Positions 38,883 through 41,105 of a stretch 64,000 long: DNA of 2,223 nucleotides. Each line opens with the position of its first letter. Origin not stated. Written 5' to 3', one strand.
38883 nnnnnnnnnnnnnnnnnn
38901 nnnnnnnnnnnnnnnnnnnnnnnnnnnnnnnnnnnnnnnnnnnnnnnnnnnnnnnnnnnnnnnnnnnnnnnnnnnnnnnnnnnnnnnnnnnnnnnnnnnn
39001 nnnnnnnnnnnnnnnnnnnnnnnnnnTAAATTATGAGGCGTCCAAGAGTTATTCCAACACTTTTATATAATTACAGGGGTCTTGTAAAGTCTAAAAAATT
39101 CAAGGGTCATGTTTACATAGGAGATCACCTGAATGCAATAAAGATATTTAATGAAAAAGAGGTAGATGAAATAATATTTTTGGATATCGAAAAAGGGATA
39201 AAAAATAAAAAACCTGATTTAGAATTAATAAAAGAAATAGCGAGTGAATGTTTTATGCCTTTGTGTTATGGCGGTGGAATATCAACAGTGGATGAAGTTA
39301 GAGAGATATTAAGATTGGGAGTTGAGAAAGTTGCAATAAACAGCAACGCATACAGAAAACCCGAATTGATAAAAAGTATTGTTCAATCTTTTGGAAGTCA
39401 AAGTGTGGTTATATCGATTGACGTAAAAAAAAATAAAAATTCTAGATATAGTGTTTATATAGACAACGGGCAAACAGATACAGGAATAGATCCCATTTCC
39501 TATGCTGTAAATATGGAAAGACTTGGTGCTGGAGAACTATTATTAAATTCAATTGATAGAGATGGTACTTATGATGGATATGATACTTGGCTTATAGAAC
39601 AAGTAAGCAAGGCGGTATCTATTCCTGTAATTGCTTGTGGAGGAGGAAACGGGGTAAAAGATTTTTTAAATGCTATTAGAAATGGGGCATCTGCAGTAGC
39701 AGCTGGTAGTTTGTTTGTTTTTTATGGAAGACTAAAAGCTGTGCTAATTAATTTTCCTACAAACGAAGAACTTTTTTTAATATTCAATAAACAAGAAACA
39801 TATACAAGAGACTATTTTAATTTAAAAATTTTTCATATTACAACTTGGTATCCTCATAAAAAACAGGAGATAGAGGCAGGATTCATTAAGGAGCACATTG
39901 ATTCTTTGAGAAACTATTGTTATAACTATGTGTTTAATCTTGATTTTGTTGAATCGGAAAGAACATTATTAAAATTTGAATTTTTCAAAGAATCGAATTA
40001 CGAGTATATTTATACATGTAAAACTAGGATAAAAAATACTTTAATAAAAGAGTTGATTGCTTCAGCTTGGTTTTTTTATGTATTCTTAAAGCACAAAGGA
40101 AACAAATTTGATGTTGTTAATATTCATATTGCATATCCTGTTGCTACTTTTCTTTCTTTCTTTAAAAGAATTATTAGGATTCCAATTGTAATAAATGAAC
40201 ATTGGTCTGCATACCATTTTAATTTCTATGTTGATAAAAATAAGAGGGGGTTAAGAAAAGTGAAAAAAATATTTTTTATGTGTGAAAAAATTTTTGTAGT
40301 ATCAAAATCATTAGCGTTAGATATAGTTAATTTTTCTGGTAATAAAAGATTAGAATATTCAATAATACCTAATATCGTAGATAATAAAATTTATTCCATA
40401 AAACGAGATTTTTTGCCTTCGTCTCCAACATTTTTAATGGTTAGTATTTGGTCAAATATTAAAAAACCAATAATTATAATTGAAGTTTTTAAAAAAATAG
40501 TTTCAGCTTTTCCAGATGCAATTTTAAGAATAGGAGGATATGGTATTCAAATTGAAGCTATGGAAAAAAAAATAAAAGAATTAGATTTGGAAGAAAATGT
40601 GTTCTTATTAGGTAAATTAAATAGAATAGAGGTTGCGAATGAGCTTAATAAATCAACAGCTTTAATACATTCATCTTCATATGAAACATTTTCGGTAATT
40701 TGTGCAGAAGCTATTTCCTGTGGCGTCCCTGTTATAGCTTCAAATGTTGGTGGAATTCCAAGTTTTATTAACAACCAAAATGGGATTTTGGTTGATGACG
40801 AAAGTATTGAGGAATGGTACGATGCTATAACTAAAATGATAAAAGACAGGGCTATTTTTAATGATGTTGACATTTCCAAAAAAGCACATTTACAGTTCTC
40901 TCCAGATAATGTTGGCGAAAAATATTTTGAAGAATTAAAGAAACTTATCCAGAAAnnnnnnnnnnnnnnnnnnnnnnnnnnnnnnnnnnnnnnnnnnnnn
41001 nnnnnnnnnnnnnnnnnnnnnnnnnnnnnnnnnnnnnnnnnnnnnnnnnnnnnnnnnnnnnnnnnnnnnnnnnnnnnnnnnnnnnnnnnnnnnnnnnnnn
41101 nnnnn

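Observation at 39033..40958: HisF2 (WbuZ-like) fused in frame to a GT4 glycosyltransferase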

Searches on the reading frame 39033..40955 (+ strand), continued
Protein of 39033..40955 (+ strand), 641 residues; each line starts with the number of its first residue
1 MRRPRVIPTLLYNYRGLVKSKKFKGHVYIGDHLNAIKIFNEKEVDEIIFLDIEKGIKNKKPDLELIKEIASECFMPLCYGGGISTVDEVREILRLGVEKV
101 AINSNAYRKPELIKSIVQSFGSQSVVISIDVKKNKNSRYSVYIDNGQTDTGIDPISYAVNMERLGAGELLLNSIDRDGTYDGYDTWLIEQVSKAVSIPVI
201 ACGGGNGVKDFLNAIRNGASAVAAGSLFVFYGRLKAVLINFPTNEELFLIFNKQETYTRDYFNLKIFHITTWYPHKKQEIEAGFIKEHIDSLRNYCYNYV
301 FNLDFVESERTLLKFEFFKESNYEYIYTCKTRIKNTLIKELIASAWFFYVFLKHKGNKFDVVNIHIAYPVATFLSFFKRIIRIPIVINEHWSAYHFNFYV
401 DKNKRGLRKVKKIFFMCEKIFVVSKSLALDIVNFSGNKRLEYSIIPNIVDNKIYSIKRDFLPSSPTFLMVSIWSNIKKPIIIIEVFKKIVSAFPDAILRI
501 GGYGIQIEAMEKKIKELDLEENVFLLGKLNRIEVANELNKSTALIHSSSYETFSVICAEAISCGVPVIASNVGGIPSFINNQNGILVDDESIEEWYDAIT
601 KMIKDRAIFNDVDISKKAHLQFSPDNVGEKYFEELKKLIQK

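Call 57: find_encoding_contigs(protein=P0001, flank=8000, max_places=2)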
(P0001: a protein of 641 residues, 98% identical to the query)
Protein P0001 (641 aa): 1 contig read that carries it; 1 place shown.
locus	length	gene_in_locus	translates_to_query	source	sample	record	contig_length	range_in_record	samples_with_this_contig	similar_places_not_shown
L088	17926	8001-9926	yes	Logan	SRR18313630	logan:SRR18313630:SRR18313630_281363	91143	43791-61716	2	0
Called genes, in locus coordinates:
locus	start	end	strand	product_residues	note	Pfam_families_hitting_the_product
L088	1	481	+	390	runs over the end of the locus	PF00155:Aminotran_1_2, PF01041:DegT_DnrJ_EryC1, PF00266:Aminotran_5 (weak)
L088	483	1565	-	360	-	PF00534:Glycos_transf_1, PF13692:Glyco_trans_1_4, PF13524:Glyco_trans_1_2 (faint)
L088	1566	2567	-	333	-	PF01073:3Beta_HSD, PF01370:Epimerase, PF02719:Polysacc_synt_2, PF04321:RmlD_sub_bind, PF07993:NAD_binding_4 (faint), PF13460:NAD_binding_10 (weak), PF16363:GDP_Man_Dehyd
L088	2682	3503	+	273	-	PF01061:ABC2_membrane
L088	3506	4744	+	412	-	PF00005:ABC_tran, PF13304:AAA_21 (faint)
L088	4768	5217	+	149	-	PF25084:LbH_EIF2B, PF25087:GMPPB_C (weak), PF25247:LbH_GLGC (faint), PF00132:Hexapep, PF14602:Hexapep_2 (weak)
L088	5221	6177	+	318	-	PF00535:Glycos_transf_2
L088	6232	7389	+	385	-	-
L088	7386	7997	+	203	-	PF00117:GATase, PF01174:SNO (faint), PF07722:Peptidase_C26 (weak)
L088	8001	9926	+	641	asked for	PF00977:His_biosynth, PF01180:DHO_dh (faint), PF03060:NMO (weak), PF13439:Glyco_transf_4 (weak), PF00534:Glycos_transf_1, PF13692:Glyco_trans_1_4, PF20706:GT4-conflict (weak)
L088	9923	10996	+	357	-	-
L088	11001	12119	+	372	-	PF00534:Glycos_transf_1, PF13692:Glyco_trans_1_4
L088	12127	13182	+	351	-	PF01757:Acyl_transf_3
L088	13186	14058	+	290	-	PF00535:Glycos_transf_2, PF10111:Glyco_tranf_2_2, PF13641:Glyco_tranf_2_3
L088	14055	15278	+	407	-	PF26337:Gtf3_C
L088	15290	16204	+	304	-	PF01073:3Beta_HSD, PF01370:Epimerase, PF02719:Polysacc_synt_2, PF04321:RmlD_sub_bind, PF07993:NAD_binding_4 (faint), PF13460:NAD_binding_10 (weak), PF16363:GDP_Man_Dehyd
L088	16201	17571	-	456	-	-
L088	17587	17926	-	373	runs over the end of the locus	PF01757:Acyl_transf_3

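Call 58: find_encoding_contigs(protein=P0003, flank=8000, max_places=2)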
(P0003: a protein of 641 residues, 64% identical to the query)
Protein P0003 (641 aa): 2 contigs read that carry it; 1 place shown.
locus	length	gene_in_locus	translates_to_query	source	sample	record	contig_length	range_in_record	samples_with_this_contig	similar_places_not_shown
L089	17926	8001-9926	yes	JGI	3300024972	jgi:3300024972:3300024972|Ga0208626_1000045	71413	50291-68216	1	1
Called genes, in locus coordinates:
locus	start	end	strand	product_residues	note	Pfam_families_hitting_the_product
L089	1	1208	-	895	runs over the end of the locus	PF01820:Dala_Dala_lig_N, PF07478:Dala_Dala_lig_C, PF13535:ATP-grasp_4 (faint), PF07478:Dala_Dala_lig_C, PF01820:Dala_Dala_lig_N, PF07478:Dala_Dala_lig_C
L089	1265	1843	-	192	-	PF01725:Ham1p_like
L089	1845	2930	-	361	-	PF13692:Glyco_trans_1_4, PF00534:Glycos_transf_1 (weak)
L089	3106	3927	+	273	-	PF01061:ABC2_membrane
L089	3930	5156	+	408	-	PF00005:ABC_tran, PF13304:AAA_21 (faint)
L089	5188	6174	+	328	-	PF00535:Glycos_transf_2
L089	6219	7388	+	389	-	-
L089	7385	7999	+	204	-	PF00117:GATase, PF01174:SNO, PF07722:Peptidase_C26 (weak)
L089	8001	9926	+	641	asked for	PF00977:His_biosynth, PF02581:TMP-TENI (faint), PF03060:NMO, PF01180:DHO_dh (weak), PF13439:Glyco_transf_4, PF00534:Glycos_transf_1, PF13692:Glyco_trans_1_4, PF20706:GT4-conflict (weak), +1 more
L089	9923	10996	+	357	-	-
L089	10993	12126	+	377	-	PF00534:Glycos_transf_1, PF13692:Glyco_trans_1_4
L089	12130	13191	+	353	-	PF01757:Acyl_transf_3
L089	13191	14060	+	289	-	PF00535:Glycos_transf_2, PF10111:Glyco_tranf_2_2, PF13641:Glyco_tranf_2_3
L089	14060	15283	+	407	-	PF26337:Gtf3_C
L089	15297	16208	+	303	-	PF01073:3Beta_HSD, PF01370:Epimerase, PF02719:Polysacc_synt_2, PF04321:RmlD_sub_bind, PF13460:NAD_binding_10, PF16363:GDP_Man_Dehyd, PF07993:NAD_binding_4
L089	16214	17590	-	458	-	-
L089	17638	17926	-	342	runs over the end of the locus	PF01073:3Beta_HSD, PF01370:Epimerase, PF02719:Polysacc_synt_2, PF04321:RmlD_sub_bind (weak), PF08659:KR (weak), PF16363:GDP_Man_Dehyd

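Call 67: find_encoding_contigs(protein=P0122, flank=10000, max_places=2)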
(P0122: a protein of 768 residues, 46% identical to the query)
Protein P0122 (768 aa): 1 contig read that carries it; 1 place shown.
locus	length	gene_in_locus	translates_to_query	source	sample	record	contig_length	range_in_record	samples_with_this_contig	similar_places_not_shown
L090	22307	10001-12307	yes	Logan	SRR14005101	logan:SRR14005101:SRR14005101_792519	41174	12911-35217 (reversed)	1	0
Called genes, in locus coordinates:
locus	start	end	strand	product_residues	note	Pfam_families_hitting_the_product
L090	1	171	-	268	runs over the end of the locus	PF03793:PASTA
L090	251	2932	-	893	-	PF01820:Dala_Dala_lig_N, PF07478:Dala_Dala_lig_C, PF13535:ATP-grasp_4 (faint), PF07478:Dala_Dala_lig_C, PF01820:Dala_Dala_lig_N, PF07478:Dala_Dala_lig_C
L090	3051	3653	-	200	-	PF01725:Ham1p_like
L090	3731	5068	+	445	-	PF01943:Polysacc_synt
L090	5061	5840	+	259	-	PF02353:CMAS, PF13489:Methyltransf_23, PF13847:Methyltransf_31, PF08241:Methyltransf_11, PF08242:Methyltransf_12, PF13649:Methyltransf_25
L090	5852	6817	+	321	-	PF13527:Acetyltransf_9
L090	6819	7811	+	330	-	PF01522:Polysacc_deac_1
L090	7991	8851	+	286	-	PF13489:Methyltransf_23, PF13649:Methyltransf_25 (weak), PF13847:Methyltransf_31 (weak), PF08241:Methyltransf_11, PF08242:Methyltransf_12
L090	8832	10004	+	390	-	PF13477:Glyco_trans_4_2, PF13439:Glyco_transf_4, PF00534:Glycos_transf_1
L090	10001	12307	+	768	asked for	PF13524:Glyco_trans_1_2 (faint), PF13439:Glyco_transf_4, PF00534:Glycos_transf_1, PF13692:Glyco_trans_1_4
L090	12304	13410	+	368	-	PF13692:Glyco_trans_1_4 (weak)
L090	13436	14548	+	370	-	PF13579:Glyco_trans_4_4, PF13439:Glyco_transf_4, PF13477:Glyco_trans_4_2 (weak), PF00534:Glycos_transf_1, PF13692:Glyco_trans_1_4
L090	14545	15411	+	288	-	PF00535:Glycos_transf_2, PF10111:Glyco_tranf_2_2, PF13641:Glyco_tranf_2_3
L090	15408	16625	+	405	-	PF13439:Glyco_transf_4 (faint), PF13579:Glyco_trans_4_4, PF13692:Glyco_trans_1_4 (weak)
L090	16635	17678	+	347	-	PF01073:3Beta_HSD, PF01370:Epimerase, PF02719:Polysacc_synt_2, PF04321:RmlD_sub_bind (weak), PF08659:KR (weak), PF16363:GDP_Man_Dehyd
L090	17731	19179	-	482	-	-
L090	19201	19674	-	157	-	PF02590:SPOUT_MTase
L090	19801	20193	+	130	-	PF16022:DUF4783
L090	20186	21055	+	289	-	PF02749:QRPTase_N, PF01729:QRPTase_C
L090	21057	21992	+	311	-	PF03631:Virul_fac_BrkB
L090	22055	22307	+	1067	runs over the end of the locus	PF01433:Peptidase_M1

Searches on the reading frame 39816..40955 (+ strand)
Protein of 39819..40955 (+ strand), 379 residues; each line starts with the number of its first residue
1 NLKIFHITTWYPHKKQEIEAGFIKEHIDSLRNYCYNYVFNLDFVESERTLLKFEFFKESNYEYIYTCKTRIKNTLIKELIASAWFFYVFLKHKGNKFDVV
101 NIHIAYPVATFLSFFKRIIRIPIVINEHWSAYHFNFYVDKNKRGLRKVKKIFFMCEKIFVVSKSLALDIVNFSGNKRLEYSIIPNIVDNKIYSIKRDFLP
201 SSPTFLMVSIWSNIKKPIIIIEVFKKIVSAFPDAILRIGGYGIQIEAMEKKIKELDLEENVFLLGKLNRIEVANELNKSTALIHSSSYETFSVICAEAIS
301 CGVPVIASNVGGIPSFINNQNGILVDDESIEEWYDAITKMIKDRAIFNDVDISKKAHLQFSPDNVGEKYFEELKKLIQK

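Call 24: find_related_loci(query=A2, collection=genome_contigs, flank=6000)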
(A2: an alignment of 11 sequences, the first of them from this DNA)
Query A2 (380 aa) in genome_contigs; peptide patterns used: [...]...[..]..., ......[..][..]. (x = any residue, [..] = any of these).
228 stretches matched a pattern; 176 encode a relative of the query (tblastn E <= 1e-3); the best 80 are kept; 80 distinct loci.
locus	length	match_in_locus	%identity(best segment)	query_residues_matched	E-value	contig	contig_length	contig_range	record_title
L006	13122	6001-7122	45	3-376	1e-99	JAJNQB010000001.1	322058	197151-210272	MAG: Arcticibacter sp. isolate MAG_38 k141_81397, whole genome shotgun sequence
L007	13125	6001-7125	42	2-376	9e-95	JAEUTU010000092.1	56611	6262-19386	MAG: Bacteroidia bacterium isolate new MAG-337 k141_716635, whole genome shotgun sequence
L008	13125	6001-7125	41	2-376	3e-93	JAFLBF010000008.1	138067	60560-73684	MAG: Bacteroidetes bacterium isolate UWPOB_BACT3 gnl_X_OJEEJDBO_8, whole genome shotgun sequence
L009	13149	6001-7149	41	2-379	1e-91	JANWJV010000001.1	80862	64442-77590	MAG: Bacteroidia bacterium isolate CRAIB_MAG76 c_000000000200, whole genome shotgun sequence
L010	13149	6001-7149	39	3-380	2e-88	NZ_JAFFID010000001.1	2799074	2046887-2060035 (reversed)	Sabulibacter ruber strain SYSU D00434 NODE_1_length_2799074_cov_21.946612, whole genome shotgun sequence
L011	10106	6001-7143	41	2-380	6e-88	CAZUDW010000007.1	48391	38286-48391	MAG TPA_asm: uncultured Flavobacteriales bacterium isolate binchicken_co275_1 genome assembly, contig: NODE_659_length_4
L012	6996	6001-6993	45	3-334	2e-83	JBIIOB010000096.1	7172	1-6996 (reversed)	MAG: Bacteroidia bacterium isolate ME2002-09-27pf_3300034103_group1_bin113 Rohwer_bin407_scaffold_10468_c1, whole genome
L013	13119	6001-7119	38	3-377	1e-81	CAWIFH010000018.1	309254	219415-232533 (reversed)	MAG: uncultured Cytophagales bacterium isolate MFD01721.bin.3.224 genome assembly, contig: contig_65951, whole genome sh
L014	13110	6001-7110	39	3-379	1e-79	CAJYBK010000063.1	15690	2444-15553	MAG TPA_asm: uncultured Flavobacteriales bacterium isolate SRR5242449_bin.10_MetaBAT_v2.12.1_MAG genome assembly, contig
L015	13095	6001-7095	38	4-377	1e-79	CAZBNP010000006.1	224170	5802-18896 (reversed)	MAG TPA_asm: uncultured Roseivirgaceae bacterium isolate SRP344714_co1_50 genome assembly, contig: NODE_115_length_22417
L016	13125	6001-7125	38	1-380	2e-79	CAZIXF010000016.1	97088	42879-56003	MAG TPA_asm: uncultured Roseivirgaceae bacterium isolate SRP141376_co2_265 genome assembly, contig: NODE_564_length_9708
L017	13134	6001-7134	38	3-380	4e-79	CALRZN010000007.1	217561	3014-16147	MAG: Chitinophaga pinensis isolate JJ-MAA6-279-6-m2-bin102 genome assembly, contig: JJ-MAA6-279-C15, whole genome shotgu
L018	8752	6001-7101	37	4-377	1e-78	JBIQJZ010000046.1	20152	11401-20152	MAG: Flammeovirgaceae bacterium isolate mag.108f NODE_3347_length_20152, whole genome shotgun sequence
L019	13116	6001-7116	39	3-377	2e-78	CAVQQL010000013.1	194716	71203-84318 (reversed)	MAG: uncultured Bacteroidetes bacterium isolate MFD09779.bin.2.47 genome assembly, contig: contig_41086, whole genome sh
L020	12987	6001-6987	41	4-340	1e-77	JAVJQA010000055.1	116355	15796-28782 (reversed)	MAG: Marinoscillum sp. isolate E1-EBD-14 k141_31981, whole genome shotgun sequence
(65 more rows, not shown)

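Call 34: search_protein_families(library=ncbifam, proteins=[L017:4837-7143:+, L017:3405-4733:+, L017:7148-8242:+, L017:8250-9377:+, L017:1953-2573:+, L017:586-1938:+], max_evalue=1e-8)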
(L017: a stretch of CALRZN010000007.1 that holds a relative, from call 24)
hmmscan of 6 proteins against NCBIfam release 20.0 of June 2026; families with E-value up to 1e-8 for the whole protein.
L017:4837-7143:+ (769 aa): 14 families
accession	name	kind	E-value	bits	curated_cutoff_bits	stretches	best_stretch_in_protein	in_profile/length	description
TIGR03573.1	WbuX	subfamily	2.3e-89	300.2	203.2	1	6-343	2-344/344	N-acetyl sugar amidotransferase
NF041876.1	EPS_EpsE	equivalog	7.9e-20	71.4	400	1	607-734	232-365/389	exopolysaccharide biosynthesis GT4 family glycosyltransferase EpsE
TIGR03449.1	mycothiol_MshA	equivalog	1.3e-17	63.8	462.5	1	599-762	230-402/406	D-inositol-3-phosphate glycosyltransferase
NF053787.1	GlcN_PG_synth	equivalog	8.5e-17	61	480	1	653-762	249-358/361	N-acetylglucosaminyl phosphatidylglycerol synthase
TIGR03999.1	thiol_BshA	equivalog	3.7e-16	59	273.7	1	536-752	138-362/375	N-acetyl-alpha-D-glucosaminyl L-malate synthase BshA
TIGR03088.1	stp2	hypoth_equivalog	1e-15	57.7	409.05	1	533-735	129-343/374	TIGR03088 family PEP-CTERM/XrtA system glycosyltransferase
TIGR04047.1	MSMEG_0565_glyc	hypoth_equivalog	5.8e-15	55.2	259.85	1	567-747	160-358/373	MSMEG_0565 family glycosyltransferase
NF050063.1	ProtGlycPglJ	equivalog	2.3e-12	46.8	500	1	601-755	206-358/363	N-acetylgalactosamine-N,N'-diacetylbacillosaminyl-diphospho-undecaprenol 4-alpha-N-acetylgalactosaminyltransferase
TIGR02149.1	glgA_Coryne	subfamily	4.3e-11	42.6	302.4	1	541-761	143-388/391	glycogen synthase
TIGR04063.1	stp3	hypoth_equivalog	7.2e-10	38.3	442.05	1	539-739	154-369/397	TIGR04063 family PEP-CTERM/XrtA system glycosyltransferase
NF047684.1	TeichurnBiosyTuaC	equivalog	1.3e-09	37.5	550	0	626-731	253-355/391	teichuronic acid biosynthesis protein TuaC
NF047880.1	glyco_SdgA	exception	5.6e-09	35.1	800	1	611-755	337-482/488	serine-aspartate repeat adhesin O-glycosyltransferase SdgA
TIGR04157.1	glyco_rSAM_CFB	subfamily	8.3e-09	34.9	400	0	526-708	153-343/406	TIGR04157 family glycosyltransferase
NF041010.1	glycosy_Agl16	equivalog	8.7e-09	34.7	575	0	523-756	116-344/352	glycosylation protein Agl16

L017:3405-4733:+ (443 aa): 0 families

L017:7148-8242:+ (365 aa): 0 families

L017:8250-9377:+ (376 aa): 12 families
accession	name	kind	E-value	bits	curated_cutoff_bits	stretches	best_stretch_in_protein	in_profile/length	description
TIGR03088.1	stp2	hypoth_equivalog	3e-34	118.7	409.05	1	62-372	60-372/374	TIGR03088 family PEP-CTERM/XrtA system glycosyltransferase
NF041876.1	EPS_EpsE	equivalog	1.1e-20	74.2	400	1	199-357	218-380/389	exopolysaccharide biosynthesis GT4 family glycosyltransferase EpsE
TIGR02149.1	glgA_Coryne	subfamily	2.7e-20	72.9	302.4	1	84-372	84-389/391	glycogen synthase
TIGR04063.1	stp3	hypoth_equivalog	4.4e-17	62.1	442.05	1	135-372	155-390/397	TIGR04063 family PEP-CTERM/XrtA system glycosyltransferase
TIGR04157.1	glyco_rSAM_CFB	subfamily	1.1e-14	54.3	400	1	135-324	167-352/406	TIGR04157 family glycosyltransferase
TIGR03449.1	mycothiol_MshA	equivalog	9e-13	47.9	462.5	1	137-354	164-385/406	D-inositol-3-phosphate glycosyltransferase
TIGR04047.1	MSMEG_0565_glyc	hypoth_equivalog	3.8e-12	46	259.85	1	164-371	162-372/373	MSMEG_0565 family glycosyltransferase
NF038295.1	EPS_HpsP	equivalog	3.6e-11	42.7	550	1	184-373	195-387/388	hormogonium polysaccharide biosynthesis glycosyltransferase HpsP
NF049988.1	MGlcDAGSynMgs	equivalog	8.4e-11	41.8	400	1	178-312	195-328/398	alpha-monoglucosyldiacylglycerol synthase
NF038298.1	EPS_HpsO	equivalog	3.7e-10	39.1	575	1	62-372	68-386/388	hormogonium polysaccharide biosynthesis glycosyltransferase HpsO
TIGR03999.1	thiol_BshA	equivalog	1.8e-09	37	273.7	1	230-373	233-373/375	N-acetyl-alpha-D-glucosaminyl L-malate synthase BshA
NF053513.1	Gtran_IagA_BgsA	equivalog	4.3e-09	35.8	460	1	180-296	145-258/333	LTA glycolipid anchor biosynthesis glycosyltransferase, IagA/BgsA family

L017:1953-2573:+ (207 aa): 0 families

L017:586-1938:+ (451 aa): 11 families
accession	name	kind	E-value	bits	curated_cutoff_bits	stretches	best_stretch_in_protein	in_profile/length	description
NF002205.0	PRK01096.1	equivalog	6.7e-132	440.7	439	1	1-448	1-442/444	deoxyguanosinetriphosphate triphosphohydrolase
TIGR01353.1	dGTP_triPase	subfamily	1.4e-102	344.2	152.35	1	24-446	2-389/389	dGTP triphosphohydrolase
NF003429.0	PRK04926.1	equivalog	2e-75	254.5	405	1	25-448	30-500/500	dGTPase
NF041026.1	antiphage_dGTPase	exception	1.2e-55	189.4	400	1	15-444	7-424/425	anti-phage deoxyguanosine triphosphatase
NF003701.1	PRK05318.1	subfamily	1.8e-48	165.5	383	2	11-221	5-194/426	anti-phage deoxyguanosine triphosphatase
NF002829.0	PRK03007.1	equivalog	2.5e-37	128.8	385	1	13-264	19-231/425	deoxyguanosinetriphosphate triphosphohydrolase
NF002326.0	PRK01286.1-1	equivalog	3.1e-36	125.5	390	2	14-133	22-124/379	deoxyguanosinetriphosphate triphosphohydrolase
NF002328.0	PRK01286.1-3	equivalog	4.1e-29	101.7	467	1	22-444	36-396/404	deoxyguanosinetriphosphate triphosphohydrolase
NF002327.0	PRK01286.1-2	equivalog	6.6e-29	101.1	393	1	14-132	29-130/345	deoxyguanosinetriphosphate triphosphohydrolase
NF002330.0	PRK01286.1-5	equivalog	2.4e-23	82.9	511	1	20-136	21-120/384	deoxyguanosinetriphosphate triphosphohydrolase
NF002329.0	PRK01286.1-4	equivalog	7.9e-19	68.1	494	1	22-132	36-129/342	deoxyguanosinetriphosphate triphosphohydrolase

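Call 41: search_solved_structures(query=window:39819-40955:+, max_evalue=0.001)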
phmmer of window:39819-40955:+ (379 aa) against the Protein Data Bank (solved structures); distinct sequences matched with E-value up to 0.001: 56.
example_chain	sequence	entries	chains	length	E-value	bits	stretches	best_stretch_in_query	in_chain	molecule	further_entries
5d00_A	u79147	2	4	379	6.1e-17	65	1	96-346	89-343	N-acetyl-alpha-D-glucosaminyl L-malate synthase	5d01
2jjm_A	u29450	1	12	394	3e-14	56.1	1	97-351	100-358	GLYCOSYL TRANSFERASE, GROUP 1 FAMILY PROTEIN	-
3mbo_A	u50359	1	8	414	3.5e-14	55.9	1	97-351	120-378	Glycosyltransferase, group 1 family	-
6n1x_A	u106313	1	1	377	4.7e-14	55.5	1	197-357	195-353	Glycosyltransferase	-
6d9t_A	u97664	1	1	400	5.4e-14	55.3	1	197-358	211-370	Glycosyl transferase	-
8qoy_A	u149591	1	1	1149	3.7e-08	36.1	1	199-328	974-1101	TagF-like capsule polymerase Cps3D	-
3oka_A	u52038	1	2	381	3.9e-08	36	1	217-359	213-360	GDP-mannose-dependent alpha-(1-6)-phosphatidylinositol monomannoside mannosyltransferase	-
3okc_A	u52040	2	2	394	4e-08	36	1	217-359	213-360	GDP-mannose-dependent alpha-(1-6)-phosphatidylinositol monomannoside mannosyltransferase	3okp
6kih_A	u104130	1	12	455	5.4e-08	35.5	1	244-345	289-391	Tll1590 protein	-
7ec7_A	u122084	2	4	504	1.9e-07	33.7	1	206-341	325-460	Glycosyl transferase, group 1 family protein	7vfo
7ec3_A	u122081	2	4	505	1.9e-07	33.7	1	206-341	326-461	Glycosyl transferase, group 1 family protein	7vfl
7ec1_A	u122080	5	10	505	1.9e-07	33.7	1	206-341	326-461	Glycosyl transferase, group 1 family protein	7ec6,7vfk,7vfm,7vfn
2f9f_A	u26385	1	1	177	2.5e-07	33.3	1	218-346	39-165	first mannosyl transferase (wbaZ-1)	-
3c4q_A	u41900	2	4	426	3.4e-07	32.9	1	246-343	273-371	Predicted glycosyltransferases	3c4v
3c48_A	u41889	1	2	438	3.6e-07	32.8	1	246-343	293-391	Predicted glycosyltransferases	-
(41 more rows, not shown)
